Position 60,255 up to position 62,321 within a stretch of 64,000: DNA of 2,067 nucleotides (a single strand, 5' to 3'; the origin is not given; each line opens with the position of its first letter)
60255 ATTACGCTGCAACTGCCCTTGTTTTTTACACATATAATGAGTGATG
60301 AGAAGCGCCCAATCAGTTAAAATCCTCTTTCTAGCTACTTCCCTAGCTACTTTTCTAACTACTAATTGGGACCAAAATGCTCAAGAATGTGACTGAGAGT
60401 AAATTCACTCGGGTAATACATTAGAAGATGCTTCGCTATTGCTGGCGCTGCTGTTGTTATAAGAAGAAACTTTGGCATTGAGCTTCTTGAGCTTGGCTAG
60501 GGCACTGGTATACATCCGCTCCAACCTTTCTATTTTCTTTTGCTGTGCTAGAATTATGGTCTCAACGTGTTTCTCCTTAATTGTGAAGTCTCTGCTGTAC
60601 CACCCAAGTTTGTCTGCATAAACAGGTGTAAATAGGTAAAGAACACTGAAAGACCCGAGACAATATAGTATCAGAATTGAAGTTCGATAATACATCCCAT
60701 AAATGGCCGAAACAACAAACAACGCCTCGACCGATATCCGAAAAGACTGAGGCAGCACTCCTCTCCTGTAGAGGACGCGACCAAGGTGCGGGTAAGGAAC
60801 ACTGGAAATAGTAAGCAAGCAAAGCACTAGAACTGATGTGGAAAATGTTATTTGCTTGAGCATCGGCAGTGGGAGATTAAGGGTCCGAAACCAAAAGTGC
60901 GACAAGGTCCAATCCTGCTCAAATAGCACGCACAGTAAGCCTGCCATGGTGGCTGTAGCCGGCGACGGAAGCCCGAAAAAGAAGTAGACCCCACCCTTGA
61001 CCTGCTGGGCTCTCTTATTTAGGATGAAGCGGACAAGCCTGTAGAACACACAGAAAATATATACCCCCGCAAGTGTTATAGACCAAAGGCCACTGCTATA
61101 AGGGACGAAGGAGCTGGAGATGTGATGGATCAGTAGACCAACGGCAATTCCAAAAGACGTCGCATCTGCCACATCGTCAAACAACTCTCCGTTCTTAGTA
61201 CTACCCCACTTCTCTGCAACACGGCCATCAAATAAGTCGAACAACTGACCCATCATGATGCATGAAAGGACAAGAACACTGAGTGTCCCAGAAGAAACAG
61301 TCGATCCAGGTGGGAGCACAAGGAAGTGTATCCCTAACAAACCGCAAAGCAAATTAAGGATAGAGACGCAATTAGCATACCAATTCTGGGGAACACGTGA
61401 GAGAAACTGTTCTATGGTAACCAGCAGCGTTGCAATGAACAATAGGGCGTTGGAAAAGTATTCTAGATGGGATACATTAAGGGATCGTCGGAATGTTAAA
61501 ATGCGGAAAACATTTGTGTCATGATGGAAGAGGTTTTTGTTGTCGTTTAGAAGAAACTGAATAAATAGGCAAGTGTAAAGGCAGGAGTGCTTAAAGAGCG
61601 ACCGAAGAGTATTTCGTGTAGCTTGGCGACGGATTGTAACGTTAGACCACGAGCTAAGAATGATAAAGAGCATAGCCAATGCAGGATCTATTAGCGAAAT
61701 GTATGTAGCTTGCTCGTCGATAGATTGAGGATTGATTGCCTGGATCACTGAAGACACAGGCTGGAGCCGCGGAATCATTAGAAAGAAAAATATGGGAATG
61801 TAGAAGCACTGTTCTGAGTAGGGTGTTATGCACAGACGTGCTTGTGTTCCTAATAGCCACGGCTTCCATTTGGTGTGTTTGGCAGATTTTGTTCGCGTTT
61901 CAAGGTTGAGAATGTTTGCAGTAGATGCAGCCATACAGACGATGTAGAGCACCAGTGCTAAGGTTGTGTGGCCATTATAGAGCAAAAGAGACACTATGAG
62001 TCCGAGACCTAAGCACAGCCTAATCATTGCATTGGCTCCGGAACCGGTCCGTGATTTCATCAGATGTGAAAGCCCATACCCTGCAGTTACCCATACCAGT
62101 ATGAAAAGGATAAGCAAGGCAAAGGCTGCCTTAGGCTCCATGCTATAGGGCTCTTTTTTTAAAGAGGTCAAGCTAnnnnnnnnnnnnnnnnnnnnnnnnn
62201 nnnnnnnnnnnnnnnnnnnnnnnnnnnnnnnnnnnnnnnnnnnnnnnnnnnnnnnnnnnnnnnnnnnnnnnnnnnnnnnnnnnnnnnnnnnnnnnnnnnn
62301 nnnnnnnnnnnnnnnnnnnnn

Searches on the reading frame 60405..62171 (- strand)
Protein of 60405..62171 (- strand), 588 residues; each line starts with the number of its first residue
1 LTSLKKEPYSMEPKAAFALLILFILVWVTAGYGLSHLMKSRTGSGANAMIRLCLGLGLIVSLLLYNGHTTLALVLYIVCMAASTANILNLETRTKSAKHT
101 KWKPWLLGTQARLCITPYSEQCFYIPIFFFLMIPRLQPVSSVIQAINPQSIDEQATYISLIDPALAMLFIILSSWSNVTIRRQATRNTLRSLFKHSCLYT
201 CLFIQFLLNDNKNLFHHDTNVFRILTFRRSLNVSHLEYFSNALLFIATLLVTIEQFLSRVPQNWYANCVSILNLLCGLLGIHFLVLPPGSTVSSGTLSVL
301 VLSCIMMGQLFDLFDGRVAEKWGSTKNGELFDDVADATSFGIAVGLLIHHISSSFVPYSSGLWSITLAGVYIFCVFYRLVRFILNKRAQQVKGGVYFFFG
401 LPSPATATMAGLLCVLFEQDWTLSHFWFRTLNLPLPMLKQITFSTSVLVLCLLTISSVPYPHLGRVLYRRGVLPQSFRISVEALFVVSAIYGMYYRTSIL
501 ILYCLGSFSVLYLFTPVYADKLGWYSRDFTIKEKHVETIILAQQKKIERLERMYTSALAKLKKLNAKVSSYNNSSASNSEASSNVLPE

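Call 40: search_protein_families(library=pfam, proteins=[window:60405-62171:-], max_evalue=0.001)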
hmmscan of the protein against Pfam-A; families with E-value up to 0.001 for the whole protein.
window:60405-62171:- (588 aa): 1 family
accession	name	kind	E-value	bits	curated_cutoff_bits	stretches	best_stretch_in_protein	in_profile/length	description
PF01066.26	CDP-OH_P_transf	-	3.9e-09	37.5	22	1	265-426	3-140/152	CDP-alcohol phosphatidyltransferase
